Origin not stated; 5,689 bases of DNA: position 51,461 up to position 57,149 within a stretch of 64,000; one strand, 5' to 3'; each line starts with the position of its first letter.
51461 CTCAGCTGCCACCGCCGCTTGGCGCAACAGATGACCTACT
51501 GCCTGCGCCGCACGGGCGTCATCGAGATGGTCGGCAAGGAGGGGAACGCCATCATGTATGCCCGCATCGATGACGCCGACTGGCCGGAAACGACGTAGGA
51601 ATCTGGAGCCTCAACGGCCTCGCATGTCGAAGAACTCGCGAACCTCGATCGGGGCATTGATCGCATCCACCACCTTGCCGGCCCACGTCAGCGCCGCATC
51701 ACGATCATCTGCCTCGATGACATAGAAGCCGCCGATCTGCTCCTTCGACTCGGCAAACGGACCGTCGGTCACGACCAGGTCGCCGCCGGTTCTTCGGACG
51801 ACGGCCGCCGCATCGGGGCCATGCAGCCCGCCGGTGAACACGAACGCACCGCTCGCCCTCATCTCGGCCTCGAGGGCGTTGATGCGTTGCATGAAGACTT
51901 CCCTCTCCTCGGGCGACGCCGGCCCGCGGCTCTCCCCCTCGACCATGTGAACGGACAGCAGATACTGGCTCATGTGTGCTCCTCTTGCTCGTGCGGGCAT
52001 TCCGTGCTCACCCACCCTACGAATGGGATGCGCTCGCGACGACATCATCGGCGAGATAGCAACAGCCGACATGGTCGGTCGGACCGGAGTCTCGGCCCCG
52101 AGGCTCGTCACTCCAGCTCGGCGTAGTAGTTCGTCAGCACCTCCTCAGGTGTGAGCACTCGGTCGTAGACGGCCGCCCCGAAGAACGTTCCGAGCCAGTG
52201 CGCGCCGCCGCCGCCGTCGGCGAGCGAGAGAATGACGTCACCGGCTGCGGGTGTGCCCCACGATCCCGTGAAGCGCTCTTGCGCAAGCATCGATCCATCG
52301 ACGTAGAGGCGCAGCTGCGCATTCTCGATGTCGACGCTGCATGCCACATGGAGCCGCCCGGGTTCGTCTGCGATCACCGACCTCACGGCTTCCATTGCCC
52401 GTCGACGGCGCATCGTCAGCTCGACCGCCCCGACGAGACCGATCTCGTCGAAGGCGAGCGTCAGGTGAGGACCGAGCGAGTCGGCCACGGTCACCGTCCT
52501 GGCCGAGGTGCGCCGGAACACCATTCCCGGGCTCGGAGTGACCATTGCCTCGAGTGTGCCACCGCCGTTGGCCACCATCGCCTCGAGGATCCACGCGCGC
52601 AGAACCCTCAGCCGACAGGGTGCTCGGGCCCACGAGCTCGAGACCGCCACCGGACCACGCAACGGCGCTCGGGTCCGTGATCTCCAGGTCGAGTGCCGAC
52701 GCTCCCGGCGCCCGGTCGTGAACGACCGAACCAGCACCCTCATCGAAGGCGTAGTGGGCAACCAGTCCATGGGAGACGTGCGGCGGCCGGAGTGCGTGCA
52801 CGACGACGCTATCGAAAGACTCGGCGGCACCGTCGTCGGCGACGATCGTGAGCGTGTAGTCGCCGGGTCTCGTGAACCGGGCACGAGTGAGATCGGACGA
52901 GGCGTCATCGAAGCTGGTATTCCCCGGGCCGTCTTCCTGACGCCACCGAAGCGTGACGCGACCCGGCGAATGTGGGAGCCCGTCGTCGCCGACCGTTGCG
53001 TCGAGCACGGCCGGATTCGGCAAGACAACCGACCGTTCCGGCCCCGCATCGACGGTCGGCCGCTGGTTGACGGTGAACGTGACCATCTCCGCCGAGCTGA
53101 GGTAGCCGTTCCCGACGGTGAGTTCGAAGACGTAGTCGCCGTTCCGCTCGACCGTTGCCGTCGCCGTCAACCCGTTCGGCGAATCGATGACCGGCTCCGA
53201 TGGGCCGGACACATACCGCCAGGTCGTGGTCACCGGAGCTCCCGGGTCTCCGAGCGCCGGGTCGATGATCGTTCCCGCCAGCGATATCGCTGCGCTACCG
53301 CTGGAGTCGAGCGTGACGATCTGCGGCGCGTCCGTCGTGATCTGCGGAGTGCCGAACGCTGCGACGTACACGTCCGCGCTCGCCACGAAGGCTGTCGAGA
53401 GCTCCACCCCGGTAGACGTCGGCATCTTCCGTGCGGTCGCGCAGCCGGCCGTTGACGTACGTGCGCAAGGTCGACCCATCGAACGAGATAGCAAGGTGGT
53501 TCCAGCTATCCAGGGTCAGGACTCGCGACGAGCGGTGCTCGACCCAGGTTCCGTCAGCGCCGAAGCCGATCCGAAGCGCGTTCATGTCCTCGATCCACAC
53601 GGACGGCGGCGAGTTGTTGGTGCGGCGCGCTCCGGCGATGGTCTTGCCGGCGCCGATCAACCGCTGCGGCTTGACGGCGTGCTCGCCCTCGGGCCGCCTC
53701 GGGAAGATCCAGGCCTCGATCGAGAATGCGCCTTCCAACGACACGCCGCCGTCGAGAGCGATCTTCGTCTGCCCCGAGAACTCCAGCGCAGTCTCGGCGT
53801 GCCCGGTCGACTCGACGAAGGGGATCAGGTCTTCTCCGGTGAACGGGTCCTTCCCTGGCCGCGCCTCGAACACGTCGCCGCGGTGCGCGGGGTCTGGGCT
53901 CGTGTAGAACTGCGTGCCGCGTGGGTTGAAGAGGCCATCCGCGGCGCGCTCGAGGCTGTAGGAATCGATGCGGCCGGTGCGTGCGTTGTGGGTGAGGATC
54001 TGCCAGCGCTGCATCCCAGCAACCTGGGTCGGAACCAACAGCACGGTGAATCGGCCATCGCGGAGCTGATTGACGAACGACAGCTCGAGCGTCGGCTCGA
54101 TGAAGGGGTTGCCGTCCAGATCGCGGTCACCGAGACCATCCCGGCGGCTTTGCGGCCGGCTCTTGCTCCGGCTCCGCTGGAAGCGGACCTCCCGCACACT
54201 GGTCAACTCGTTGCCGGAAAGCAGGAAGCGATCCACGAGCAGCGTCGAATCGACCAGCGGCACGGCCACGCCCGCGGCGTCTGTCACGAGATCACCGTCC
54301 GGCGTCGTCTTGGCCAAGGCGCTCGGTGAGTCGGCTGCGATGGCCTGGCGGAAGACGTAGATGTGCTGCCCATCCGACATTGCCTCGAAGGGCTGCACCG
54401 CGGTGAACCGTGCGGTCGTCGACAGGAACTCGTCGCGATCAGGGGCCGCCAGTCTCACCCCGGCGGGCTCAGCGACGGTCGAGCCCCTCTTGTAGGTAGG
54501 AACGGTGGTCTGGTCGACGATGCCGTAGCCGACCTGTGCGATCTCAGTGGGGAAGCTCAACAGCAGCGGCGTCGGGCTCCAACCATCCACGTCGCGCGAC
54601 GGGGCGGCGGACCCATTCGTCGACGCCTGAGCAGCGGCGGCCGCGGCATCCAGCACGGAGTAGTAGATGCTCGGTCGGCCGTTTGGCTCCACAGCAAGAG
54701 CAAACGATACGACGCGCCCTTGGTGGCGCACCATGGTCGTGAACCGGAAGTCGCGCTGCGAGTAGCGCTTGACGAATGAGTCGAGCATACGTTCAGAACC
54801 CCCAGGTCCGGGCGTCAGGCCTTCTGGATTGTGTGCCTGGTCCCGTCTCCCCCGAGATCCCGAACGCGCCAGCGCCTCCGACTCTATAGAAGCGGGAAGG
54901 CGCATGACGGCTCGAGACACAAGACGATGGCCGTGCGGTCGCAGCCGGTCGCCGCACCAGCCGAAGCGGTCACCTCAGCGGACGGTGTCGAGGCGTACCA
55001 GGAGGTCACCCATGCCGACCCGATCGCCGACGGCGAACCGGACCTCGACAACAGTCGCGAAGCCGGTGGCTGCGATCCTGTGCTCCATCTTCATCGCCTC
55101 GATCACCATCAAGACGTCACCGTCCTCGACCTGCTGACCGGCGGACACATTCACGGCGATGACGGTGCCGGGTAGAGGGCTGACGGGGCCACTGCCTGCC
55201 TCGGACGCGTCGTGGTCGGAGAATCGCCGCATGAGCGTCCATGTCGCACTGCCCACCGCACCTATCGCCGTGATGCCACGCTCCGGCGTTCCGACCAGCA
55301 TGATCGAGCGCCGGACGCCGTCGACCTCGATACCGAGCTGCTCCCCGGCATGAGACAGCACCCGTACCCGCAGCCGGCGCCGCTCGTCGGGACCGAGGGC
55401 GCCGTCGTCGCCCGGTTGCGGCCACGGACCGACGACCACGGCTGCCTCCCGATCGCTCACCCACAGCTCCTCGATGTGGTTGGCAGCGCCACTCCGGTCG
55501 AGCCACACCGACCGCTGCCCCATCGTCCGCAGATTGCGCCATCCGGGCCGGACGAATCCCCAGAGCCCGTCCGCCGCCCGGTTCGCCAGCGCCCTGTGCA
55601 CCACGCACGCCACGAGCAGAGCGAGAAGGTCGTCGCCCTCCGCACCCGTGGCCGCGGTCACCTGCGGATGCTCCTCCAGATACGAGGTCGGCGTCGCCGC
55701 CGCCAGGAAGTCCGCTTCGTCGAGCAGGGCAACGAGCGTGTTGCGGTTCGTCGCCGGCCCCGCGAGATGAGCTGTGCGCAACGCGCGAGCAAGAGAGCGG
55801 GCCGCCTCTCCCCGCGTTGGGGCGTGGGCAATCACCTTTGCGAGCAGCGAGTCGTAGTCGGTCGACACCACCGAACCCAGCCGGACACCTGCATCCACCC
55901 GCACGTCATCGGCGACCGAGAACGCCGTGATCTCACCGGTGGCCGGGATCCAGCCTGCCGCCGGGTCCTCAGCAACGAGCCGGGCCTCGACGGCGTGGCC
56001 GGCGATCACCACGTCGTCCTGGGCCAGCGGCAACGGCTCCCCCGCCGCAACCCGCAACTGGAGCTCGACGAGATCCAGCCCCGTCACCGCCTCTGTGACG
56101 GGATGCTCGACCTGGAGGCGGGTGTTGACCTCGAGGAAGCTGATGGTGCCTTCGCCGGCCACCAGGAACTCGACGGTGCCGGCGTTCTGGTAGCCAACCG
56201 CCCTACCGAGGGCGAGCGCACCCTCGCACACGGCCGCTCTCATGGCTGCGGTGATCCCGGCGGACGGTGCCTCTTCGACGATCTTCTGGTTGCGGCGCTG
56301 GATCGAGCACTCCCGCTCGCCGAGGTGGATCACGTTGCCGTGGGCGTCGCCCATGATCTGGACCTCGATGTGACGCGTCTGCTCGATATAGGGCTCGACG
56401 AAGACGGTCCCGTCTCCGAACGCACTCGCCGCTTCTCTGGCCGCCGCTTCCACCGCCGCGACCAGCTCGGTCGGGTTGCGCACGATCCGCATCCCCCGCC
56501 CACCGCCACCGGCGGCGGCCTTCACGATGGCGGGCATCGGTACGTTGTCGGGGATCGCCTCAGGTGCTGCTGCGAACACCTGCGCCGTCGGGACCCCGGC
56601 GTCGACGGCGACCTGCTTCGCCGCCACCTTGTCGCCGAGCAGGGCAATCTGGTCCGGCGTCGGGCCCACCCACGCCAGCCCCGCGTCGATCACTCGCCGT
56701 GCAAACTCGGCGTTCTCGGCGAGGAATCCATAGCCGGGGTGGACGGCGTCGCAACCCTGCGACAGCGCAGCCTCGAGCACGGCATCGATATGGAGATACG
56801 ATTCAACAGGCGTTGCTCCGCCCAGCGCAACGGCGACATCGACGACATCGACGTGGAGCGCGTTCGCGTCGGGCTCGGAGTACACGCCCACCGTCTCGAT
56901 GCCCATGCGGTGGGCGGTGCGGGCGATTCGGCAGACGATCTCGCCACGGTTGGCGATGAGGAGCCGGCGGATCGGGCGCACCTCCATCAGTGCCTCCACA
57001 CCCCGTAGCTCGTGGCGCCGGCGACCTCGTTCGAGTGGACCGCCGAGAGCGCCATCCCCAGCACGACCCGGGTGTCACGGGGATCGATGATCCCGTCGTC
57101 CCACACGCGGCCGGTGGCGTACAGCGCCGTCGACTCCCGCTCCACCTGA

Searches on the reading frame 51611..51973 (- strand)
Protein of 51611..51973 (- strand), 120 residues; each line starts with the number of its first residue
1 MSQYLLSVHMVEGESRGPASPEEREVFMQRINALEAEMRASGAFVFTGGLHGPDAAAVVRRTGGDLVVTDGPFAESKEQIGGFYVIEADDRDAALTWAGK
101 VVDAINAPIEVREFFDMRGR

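Call 28: find_encoding_contigs(protein=window:51611-51973:-, flank=10000, max_places=6)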
Protein window:51611-51973:- (120 aa): 4 contigs read that carry it; 4 places shown.
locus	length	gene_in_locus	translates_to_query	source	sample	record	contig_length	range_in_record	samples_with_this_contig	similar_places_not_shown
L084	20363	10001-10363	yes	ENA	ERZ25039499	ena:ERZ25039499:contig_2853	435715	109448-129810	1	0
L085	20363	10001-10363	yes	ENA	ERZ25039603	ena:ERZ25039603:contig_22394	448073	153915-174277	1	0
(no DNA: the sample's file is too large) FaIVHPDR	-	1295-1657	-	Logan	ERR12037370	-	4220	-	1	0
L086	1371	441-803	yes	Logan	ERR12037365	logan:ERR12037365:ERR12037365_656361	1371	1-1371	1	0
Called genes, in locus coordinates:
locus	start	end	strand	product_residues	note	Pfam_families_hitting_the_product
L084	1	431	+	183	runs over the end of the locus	PF00857:Isochorismatase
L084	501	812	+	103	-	-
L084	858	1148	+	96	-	PF02686:GatC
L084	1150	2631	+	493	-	PF01425:Amidase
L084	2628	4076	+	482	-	PF02934:GatB_N, PF02637:GatB_Yqey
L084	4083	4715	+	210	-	PF00702:Hydrolase, PF12710:HAD (weak), PF13419:HAD_2, PF13242:Hydrolase_like (weak)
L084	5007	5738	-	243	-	PF01636:APH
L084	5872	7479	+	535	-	PF01039:Carboxyl_trans, PF03255:ACCA (faint)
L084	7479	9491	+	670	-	PF00289:Biotin_carb_N, PF02222:ATP-grasp (faint), PF02786:CPSase_L_D2, PF07478:Dala_Dala_lig_C, PF02785:Biotin_carb_C, PF00364:Biotin_lipoyl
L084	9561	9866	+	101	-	PF13385:Laminin_G_3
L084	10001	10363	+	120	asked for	PF03795:YCII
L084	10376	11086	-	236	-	PF26351:DUF8091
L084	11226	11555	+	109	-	-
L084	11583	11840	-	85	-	PF04237:YjbR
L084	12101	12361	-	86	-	PF00311:PEPcase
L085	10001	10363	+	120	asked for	PF03795:YCII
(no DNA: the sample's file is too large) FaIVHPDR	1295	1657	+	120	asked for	PF03795:YCII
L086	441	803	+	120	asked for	PF03795:YCII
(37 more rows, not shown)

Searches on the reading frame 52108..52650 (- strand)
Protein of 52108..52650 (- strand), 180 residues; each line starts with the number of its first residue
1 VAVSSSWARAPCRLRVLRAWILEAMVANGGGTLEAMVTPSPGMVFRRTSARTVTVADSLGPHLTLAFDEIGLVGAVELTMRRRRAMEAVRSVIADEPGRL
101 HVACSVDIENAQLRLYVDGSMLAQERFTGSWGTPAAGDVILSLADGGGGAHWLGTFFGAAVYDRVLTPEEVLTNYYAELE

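Call 32: search_protein_families(library=pfam, proteins=[window:52108-52650:-])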
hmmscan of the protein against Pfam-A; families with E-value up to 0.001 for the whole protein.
window:52108-52650:- (180 aa): 1 family
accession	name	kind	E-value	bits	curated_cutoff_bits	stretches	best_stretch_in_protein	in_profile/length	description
PF13385.13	Laminin_G_3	-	1.7e-09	38.4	27.6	1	88-171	69-150/151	Concanavalin A-like lectin/glucanases superfamily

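Call 46: search_protein_families(library=pfam, proteins=[window:52108-52650:-], max_evalue=1)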
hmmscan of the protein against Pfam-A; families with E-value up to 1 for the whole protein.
window:52108-52650:- (180 aa): 2 families
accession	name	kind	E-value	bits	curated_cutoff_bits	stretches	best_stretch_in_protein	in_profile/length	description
PF13385.13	Laminin_G_3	-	1.7e-09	38.4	27.6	1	88-171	69-150/151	Concanavalin A-like lectin/glucanases superfamily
PF06832.18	BiPBP_C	-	0.029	14.7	26.8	1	96-148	31-83/90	Penicillin-Binding Protein C-terminus Family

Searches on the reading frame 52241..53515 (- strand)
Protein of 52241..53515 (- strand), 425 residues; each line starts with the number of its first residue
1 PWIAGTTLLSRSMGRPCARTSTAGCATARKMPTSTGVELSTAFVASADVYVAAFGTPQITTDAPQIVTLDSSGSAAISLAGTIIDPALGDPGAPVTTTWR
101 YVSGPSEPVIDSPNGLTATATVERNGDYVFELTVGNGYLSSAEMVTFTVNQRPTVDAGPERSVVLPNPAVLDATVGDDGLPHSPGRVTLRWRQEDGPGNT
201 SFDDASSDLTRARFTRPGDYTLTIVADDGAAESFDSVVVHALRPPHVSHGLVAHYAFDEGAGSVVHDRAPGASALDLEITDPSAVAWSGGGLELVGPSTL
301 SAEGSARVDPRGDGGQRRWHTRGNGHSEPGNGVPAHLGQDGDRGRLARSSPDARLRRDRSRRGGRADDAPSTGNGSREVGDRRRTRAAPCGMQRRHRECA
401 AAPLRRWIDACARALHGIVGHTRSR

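Call 46: search_protein_families(library=pfam, proteins=[window:52241-53515:-], max_evalue=1)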
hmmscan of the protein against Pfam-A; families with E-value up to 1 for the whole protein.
window:52241-53515:- (425 aa): 5 families
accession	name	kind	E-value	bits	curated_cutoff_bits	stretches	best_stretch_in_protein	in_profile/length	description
PF22352.2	K319L-like_PKD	-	5.2e-10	39.6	27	2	87-149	24-84/84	K319L-like, PKD domain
PF00801.26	PKD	-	1.5e-07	31.7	23.5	2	90-149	25-80/80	PKD domain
PF18911.6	PKD_4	-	0.00014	22.3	27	1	150-231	1-75/85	PKD domain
PF13620.12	CarboxypepD_reg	-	0.053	14.3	32.3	0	109-158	21-72/82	Carboxypeptidase regulatory-like domain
PF22091.2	DUF6941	-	0.31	11.8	27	0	195-233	81-119/125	Family of unknown function (DUF6941)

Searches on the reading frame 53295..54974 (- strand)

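Call 32: search_protein_families(library=pfam, proteins=[window:53295-54788:-])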
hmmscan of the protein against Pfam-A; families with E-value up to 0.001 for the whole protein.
window:53295-54788:- (497 aa): 1 family
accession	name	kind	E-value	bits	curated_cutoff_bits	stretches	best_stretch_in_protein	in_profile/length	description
PF13385.13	Laminin_G_3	-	4e-12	47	27.6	1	339-457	3-109/151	Concanavalin A-like lectin/glucanases superfamily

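Call 46: search_protein_families(library=pfam, proteins=[window:53298-54974:-], max_evalue=1)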
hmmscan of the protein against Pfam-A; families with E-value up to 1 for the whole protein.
window:53298-54974:- (559 aa): 2 families
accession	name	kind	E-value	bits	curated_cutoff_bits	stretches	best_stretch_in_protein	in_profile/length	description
PF13385.13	Laminin_G_3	-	5.3e-12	46.6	27.6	1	401-519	3-109/151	Concanavalin A-like lectin/glucanases superfamily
PF06439.18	3keto-disac_hyd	-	0.17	12.4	26.8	1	487-518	123-154/187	3-keto-disaccharide hydrolase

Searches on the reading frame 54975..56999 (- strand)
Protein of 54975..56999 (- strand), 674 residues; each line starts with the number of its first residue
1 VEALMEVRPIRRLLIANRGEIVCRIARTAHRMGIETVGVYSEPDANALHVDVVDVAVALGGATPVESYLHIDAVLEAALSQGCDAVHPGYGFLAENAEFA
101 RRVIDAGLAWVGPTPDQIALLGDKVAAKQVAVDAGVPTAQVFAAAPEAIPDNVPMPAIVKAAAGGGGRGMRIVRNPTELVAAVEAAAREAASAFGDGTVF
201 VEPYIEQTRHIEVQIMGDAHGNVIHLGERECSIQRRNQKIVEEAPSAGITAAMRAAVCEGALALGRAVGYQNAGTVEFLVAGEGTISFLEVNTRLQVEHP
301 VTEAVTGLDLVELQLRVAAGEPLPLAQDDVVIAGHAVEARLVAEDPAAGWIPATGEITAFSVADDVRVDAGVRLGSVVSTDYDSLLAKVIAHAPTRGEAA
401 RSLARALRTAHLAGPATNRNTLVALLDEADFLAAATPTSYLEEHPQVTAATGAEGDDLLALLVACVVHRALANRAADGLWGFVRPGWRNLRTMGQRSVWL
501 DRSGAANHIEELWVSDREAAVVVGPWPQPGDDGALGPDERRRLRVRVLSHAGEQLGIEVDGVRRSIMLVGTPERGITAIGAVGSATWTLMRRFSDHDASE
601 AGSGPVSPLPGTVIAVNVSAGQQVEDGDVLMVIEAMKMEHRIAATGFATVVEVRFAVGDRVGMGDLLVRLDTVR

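Call 18: find_encoding_contigs(protein=window:54975-56999:-, flank=1000, max_places=4)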
Protein window:54975-56999:- (674 aa): no gene with exactly this product is on record in the collection.

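Call 32: search_protein_families(library=pfam, proteins=[window:54975-56999:-])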
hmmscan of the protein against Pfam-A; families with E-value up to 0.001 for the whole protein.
window:54975-56999:- (674 aa): 7 families
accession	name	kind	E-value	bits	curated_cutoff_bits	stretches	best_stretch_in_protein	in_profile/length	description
PF02786.22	CPSase_L_D2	-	6e-65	219.2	19.8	1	123-324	1-209/211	Carbamoyl-phosphate synthase L chain, ATP binding domain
PF00289.28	Biotin_carb_N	-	3.3e-41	140.6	25.5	1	10-118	2-110/110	Biotin carboxylase, N-terminal domain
PF02785.25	Biotin_carb_C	-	8.1e-26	90.7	32.4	1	338-443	1-108/108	Biotin carboxylase C-terminal domain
PF00364.28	Biotin_lipoyl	-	8.1e-12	45.3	22.1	1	607-670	5-73/73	Biotin-requiring enzyme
PF07478.18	Dala_Dala_lig_C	-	4.8e-11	43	24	1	147-293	29-174/204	D-ala D-ala ligase C-terminus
PF13533.13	Biotin_lipoyl_2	-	6.2e-08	32.7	29.8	1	607-634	5-32/32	Biotin-lipoyl like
PF02222.28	ATP-grasp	-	1.8e-05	24.9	27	1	148-294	24-162/179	ATP-grasp domain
